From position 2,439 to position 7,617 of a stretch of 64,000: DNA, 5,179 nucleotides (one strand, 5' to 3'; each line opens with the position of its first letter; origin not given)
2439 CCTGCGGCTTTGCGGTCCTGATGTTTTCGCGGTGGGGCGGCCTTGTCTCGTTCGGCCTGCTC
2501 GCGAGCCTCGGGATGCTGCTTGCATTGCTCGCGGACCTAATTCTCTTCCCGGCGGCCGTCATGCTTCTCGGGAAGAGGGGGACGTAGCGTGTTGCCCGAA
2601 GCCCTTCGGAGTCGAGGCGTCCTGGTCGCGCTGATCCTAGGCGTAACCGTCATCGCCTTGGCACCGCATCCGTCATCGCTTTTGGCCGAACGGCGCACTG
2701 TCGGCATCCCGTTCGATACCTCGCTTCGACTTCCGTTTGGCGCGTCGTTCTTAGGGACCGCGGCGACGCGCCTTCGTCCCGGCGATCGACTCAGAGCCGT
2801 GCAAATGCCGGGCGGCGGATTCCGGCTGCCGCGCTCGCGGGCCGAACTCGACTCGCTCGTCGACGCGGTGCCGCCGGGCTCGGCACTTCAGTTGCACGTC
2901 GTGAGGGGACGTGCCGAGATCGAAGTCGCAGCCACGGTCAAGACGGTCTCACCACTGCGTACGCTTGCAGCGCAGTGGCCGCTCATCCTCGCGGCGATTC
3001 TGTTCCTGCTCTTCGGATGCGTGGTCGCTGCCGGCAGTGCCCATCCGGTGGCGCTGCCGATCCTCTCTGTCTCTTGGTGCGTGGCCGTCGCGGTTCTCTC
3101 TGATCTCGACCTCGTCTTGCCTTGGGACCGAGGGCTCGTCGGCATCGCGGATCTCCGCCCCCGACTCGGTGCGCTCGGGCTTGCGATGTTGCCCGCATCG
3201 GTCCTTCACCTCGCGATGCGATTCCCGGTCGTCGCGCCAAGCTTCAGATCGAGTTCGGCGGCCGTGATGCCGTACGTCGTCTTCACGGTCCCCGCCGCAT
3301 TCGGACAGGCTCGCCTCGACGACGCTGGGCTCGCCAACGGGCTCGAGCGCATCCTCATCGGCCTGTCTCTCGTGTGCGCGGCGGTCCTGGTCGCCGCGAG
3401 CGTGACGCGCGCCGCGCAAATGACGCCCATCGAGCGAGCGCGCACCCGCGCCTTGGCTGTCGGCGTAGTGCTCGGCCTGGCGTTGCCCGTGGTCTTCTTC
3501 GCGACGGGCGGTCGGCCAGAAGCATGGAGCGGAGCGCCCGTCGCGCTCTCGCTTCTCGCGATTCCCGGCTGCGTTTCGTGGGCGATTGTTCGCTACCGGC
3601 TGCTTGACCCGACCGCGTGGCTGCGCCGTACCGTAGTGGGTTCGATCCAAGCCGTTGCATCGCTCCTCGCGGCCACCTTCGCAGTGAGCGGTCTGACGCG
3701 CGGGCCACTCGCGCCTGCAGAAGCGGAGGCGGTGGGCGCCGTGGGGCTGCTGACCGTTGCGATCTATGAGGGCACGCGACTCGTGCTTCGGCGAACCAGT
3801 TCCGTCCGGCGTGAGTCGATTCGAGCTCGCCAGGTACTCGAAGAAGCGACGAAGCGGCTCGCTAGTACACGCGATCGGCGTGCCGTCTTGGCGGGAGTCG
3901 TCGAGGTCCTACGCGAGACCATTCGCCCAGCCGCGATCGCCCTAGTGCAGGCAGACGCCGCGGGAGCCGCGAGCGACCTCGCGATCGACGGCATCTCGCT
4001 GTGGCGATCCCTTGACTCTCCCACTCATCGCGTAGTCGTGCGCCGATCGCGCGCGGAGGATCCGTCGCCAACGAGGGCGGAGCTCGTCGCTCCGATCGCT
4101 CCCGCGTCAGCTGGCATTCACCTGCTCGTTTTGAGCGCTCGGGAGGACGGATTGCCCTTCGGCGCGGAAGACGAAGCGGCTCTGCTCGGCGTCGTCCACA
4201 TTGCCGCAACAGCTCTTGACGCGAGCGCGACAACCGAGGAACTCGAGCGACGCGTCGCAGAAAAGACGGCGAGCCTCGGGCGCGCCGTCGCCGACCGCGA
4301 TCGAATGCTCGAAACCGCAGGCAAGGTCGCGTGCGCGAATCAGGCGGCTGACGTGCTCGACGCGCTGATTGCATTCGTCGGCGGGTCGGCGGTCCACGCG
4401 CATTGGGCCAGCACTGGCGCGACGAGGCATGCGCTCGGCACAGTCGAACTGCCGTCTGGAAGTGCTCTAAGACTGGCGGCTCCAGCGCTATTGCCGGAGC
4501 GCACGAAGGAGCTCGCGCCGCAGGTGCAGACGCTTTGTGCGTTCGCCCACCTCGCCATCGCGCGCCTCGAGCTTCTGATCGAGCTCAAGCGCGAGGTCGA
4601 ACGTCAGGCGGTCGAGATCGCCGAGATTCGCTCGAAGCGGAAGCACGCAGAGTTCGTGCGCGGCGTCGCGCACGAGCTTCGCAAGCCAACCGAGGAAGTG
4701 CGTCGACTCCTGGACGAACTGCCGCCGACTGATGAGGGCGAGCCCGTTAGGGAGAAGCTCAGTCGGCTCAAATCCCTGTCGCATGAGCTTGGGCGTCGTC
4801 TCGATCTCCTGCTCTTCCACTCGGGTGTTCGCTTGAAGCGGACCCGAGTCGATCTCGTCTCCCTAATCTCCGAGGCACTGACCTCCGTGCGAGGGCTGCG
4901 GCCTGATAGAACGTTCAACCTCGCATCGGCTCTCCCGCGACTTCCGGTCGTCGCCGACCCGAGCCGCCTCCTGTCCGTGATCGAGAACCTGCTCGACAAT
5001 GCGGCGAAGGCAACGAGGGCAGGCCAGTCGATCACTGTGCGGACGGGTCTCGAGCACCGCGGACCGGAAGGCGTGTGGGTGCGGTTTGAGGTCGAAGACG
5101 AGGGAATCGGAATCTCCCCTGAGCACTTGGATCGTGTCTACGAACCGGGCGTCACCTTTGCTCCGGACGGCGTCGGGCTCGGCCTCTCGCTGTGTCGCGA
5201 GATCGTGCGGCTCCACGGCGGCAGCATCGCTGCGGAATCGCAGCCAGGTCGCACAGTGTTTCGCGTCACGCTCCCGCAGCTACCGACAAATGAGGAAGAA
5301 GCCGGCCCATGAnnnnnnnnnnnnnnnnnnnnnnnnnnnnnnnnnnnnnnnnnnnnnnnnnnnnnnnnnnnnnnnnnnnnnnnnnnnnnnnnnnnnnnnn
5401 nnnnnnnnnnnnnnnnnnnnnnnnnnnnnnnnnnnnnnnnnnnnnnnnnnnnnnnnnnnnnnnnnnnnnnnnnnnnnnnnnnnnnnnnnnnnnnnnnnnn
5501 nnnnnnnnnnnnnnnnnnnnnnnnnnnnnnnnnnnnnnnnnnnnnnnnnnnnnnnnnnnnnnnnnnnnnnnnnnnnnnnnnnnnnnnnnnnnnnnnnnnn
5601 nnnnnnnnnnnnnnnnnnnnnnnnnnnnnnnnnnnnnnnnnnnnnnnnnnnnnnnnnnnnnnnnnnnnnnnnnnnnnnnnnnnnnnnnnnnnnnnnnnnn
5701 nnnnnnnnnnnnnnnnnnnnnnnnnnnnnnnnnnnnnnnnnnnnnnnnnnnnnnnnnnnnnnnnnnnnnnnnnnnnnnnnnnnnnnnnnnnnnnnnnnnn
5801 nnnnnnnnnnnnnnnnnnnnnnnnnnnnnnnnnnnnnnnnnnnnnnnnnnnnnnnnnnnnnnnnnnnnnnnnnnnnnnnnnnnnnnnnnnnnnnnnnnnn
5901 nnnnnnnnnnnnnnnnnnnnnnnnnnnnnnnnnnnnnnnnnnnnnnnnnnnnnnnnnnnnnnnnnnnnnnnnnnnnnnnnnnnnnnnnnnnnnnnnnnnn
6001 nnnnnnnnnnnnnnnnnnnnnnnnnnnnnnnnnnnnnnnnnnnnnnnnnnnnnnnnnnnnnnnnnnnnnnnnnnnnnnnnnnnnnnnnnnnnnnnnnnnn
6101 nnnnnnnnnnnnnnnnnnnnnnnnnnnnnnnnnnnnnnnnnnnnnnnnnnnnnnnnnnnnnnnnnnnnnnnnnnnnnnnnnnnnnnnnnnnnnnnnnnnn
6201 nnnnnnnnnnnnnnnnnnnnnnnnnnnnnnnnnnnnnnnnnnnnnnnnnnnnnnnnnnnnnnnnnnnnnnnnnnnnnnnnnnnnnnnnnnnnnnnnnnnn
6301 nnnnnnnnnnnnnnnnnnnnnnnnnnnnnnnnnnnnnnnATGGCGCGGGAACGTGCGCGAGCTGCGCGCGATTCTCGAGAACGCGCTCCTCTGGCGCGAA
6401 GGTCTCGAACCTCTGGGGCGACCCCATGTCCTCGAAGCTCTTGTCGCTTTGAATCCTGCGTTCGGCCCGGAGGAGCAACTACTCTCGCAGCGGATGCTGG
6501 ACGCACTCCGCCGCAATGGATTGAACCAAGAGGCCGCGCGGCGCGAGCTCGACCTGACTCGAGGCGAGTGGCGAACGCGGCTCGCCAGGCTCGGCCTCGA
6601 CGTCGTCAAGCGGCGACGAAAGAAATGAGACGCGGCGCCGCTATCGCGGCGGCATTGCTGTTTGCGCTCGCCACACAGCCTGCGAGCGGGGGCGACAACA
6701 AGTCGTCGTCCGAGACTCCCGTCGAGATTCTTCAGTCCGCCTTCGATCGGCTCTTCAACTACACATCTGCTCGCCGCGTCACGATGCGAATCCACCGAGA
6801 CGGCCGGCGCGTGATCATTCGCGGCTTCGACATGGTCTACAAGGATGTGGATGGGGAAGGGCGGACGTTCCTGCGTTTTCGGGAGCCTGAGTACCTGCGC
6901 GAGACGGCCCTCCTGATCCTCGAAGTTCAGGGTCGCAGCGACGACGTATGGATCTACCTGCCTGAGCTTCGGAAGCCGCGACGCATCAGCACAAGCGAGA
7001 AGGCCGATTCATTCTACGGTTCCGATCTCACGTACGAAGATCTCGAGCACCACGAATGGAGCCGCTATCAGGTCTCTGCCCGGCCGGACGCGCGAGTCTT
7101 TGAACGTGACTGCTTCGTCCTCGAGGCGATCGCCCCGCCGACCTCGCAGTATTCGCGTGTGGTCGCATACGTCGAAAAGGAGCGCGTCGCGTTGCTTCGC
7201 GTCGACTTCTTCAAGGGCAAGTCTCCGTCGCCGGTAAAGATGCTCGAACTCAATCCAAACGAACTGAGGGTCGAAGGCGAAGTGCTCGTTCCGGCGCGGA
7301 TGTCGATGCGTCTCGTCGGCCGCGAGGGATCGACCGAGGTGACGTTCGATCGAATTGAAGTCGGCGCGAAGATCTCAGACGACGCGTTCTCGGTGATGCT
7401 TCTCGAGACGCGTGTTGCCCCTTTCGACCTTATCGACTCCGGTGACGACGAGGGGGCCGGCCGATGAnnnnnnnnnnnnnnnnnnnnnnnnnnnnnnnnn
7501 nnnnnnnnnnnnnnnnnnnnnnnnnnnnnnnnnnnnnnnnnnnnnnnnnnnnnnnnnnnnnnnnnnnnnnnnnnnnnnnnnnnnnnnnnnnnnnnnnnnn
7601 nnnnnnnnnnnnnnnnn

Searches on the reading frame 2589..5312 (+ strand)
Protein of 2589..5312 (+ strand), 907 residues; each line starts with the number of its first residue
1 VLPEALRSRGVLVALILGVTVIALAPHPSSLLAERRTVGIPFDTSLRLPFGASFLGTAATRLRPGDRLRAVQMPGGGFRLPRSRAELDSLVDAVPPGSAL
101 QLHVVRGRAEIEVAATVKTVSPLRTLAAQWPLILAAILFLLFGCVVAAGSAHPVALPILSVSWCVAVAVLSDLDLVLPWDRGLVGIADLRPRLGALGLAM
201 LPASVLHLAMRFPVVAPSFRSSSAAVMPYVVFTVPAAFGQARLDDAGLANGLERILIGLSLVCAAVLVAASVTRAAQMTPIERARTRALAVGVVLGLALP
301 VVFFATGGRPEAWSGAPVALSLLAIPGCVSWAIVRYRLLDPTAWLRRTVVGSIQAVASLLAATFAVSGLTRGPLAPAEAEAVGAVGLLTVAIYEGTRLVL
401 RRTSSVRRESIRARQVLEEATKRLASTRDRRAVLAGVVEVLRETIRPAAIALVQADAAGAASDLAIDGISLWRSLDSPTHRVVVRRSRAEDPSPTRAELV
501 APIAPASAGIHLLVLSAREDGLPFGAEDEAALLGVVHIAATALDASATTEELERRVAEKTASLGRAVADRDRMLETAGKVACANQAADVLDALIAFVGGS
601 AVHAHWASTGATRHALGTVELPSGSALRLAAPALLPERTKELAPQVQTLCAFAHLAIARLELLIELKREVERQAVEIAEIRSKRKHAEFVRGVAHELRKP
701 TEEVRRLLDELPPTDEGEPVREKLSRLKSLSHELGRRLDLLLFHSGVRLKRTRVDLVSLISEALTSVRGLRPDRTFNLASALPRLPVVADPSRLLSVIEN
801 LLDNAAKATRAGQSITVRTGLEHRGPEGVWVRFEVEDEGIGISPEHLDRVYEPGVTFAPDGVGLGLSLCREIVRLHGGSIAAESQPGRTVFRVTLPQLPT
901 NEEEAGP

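Call 8: search_protein_families(library=pfam, proteins=[window:2589-5312:+])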
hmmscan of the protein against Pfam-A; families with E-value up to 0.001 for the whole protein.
window:2589-5312:+ (907 aa): 1 family
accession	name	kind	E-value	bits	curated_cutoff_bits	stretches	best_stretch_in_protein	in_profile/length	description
PF02518.31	HATPase_c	-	7.2e-24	84.8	26.4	1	790-897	2-109/111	Histidine kinase-, DNA gyrase B-, and HSP90-like ATPase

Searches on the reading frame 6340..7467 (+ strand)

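Call 8: search_protein_families(library=pfam, proteins=[window:6340-7467:+])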
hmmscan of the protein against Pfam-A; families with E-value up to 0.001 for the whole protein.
window:6340-7467:+ (375 aa): 1 family
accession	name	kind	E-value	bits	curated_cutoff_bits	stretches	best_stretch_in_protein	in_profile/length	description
PF17131.11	LolA_like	-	6.8e-36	124.1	30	1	174-356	3-183/184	Outer membrane lipoprotein-sorting protein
